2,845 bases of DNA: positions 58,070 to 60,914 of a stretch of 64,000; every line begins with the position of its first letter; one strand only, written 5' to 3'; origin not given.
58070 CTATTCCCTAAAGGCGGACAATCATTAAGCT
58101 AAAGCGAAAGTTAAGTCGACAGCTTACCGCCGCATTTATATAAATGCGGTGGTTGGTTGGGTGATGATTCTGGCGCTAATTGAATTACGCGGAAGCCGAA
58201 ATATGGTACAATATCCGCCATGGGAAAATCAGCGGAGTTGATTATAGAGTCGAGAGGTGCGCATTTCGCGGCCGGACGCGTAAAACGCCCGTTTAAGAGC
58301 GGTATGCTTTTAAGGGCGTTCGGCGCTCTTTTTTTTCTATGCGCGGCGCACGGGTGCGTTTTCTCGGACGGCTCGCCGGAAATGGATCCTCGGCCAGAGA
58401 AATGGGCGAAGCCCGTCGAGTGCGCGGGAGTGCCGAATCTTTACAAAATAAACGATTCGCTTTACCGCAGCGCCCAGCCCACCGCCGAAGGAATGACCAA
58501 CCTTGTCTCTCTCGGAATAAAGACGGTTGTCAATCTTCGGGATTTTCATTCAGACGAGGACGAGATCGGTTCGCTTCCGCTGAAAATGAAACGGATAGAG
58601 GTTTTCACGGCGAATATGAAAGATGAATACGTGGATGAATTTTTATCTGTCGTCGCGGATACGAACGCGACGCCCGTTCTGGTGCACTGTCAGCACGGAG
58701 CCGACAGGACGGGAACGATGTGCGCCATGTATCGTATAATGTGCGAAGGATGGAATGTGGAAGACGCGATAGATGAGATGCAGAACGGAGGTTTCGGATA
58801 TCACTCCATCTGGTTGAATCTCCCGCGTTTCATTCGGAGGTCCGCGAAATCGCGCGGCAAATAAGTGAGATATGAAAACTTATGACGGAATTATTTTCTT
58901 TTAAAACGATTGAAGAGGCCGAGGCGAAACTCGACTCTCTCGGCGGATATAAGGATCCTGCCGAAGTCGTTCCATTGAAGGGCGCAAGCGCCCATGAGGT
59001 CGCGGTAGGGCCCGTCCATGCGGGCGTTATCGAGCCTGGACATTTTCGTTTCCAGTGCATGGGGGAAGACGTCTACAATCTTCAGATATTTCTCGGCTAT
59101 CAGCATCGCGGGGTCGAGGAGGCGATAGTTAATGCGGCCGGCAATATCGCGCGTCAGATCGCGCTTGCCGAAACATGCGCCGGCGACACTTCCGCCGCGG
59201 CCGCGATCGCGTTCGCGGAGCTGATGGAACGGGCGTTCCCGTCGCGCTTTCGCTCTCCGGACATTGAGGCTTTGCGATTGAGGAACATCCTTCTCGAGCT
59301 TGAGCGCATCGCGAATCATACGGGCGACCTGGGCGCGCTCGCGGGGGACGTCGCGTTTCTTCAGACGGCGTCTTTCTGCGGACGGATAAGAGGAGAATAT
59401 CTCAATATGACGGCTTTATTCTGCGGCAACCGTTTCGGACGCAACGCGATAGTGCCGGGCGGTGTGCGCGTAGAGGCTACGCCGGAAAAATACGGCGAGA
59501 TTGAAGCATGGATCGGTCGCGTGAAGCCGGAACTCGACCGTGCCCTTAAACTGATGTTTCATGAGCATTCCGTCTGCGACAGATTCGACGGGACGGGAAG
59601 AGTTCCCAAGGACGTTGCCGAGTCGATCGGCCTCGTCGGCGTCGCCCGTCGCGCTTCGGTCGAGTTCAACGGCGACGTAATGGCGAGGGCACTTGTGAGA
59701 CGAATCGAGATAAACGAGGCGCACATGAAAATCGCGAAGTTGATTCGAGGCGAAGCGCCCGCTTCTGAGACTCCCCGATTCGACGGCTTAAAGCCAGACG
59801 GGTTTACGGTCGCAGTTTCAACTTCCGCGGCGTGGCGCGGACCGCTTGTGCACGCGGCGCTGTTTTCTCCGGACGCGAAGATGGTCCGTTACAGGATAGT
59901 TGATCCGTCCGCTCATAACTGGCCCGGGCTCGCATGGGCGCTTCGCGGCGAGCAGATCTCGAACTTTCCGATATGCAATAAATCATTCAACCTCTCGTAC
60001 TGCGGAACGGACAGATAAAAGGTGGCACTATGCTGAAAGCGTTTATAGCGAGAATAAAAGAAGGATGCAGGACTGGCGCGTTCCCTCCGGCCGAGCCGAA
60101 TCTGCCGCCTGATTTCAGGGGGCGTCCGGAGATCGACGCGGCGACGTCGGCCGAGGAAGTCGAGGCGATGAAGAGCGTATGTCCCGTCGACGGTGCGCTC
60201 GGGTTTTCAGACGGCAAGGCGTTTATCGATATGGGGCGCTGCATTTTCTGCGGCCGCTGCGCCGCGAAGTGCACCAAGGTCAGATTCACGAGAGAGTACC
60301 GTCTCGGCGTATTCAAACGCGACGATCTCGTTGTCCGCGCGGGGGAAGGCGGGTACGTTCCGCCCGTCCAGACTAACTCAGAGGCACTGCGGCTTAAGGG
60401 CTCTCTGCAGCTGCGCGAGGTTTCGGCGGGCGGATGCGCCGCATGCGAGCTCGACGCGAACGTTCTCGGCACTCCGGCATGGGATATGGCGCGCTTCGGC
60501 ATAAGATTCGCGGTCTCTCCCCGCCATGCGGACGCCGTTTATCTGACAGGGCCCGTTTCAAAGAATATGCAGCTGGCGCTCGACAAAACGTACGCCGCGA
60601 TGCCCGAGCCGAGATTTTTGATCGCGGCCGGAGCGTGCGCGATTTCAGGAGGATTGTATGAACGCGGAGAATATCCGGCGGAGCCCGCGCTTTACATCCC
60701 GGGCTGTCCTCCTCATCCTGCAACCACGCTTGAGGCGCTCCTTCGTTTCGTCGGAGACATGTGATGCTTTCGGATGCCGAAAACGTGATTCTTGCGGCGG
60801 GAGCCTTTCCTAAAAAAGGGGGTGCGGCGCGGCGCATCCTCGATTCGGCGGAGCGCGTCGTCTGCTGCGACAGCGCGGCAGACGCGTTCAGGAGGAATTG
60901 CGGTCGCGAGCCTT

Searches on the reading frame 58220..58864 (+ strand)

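Call 95: search_protein_families(library=pfam, proteins=[window:58220-58864:+], max_evalue=0.001)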
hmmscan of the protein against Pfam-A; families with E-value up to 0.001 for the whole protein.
window:58220-58864:+ (214 aa): 9 families
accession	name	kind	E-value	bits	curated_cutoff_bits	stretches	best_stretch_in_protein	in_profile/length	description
PF22741.1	PTP-NADK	-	5.2e-18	65.4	27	1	80-188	29-146/163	DSP-PTPase phosphatase fused to NAD+ Kinase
PF03162.18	Y_phosphatase2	-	1.6e-12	47.8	27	1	77-188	10-128/165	Tyrosine phosphatase family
PF22784.1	PTP-SAK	-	7.5e-11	42.7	27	1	84-174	16-111/153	Swiss Army Knife protein, DSP-PTPase phosphatase domain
PF22785.1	Tc-R-P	-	1.5e-10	42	27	1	81-173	5-102/106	Polymorphic toxin system, DSP-PTPase phosphatase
PF13350.11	Y_phosphatase3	-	1.7e-10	41.7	22.2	1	81-170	28-148/240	Tyrosine phosphatase family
PF00782.25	DSPc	-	2.1e-10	40.9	33.5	1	82-187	2-110/133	Dual specificity phosphatase, catalytic domain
PF14566.11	PTPlike_phytase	-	5.2e-06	27.1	27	1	133-174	115-157/158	Inositol hexakisphosphate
PF00102.32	Y_phosphatase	-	9.6e-06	25.8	20.9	1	142-176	158-195/234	Protein-tyrosine phosphatase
PF06602.19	Myotub-related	-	0.00039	19.9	25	1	147-176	229-258/352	Myotubularin-like phosphatase domain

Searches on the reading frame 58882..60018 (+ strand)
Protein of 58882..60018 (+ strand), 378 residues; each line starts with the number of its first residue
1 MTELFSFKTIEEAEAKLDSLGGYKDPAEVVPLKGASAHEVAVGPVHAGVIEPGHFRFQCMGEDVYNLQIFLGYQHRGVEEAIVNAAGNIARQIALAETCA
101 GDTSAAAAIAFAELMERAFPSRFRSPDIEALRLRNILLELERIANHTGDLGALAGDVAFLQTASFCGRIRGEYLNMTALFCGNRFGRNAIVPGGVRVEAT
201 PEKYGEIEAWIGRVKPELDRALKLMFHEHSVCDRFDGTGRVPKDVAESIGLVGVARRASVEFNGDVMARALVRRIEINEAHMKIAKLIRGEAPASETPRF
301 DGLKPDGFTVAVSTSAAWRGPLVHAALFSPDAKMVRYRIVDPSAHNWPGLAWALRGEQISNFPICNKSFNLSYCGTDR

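Call 95: search_protein_families(library=pfam, proteins=[window:58882-60018:+], max_evalue=0.001)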
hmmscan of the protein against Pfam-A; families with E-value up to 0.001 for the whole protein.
window:58882-60018:+ (378 aa): 1 family
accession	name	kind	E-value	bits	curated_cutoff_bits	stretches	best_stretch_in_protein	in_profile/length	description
PF00346.24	Complex1_49kDa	-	2.8e-15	56.5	24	1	161-259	6-104/271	Respiratory-chain NADH dehydrogenase, 49 Kd subunit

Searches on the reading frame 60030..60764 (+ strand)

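Call 95: search_protein_families(library=pfam, proteins=[window:60030-60764:+], max_evalue=0.001)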
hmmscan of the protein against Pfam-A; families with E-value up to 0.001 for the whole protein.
window:60030-60764:+ (244 aa): 1 family
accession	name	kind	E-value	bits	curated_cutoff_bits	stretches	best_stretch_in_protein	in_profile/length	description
PF01058.29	Oxidored_q6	-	4.4e-20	72.2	27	1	136-239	1-127/128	NADH ubiquinone oxidoreductase, 20 Kd subunit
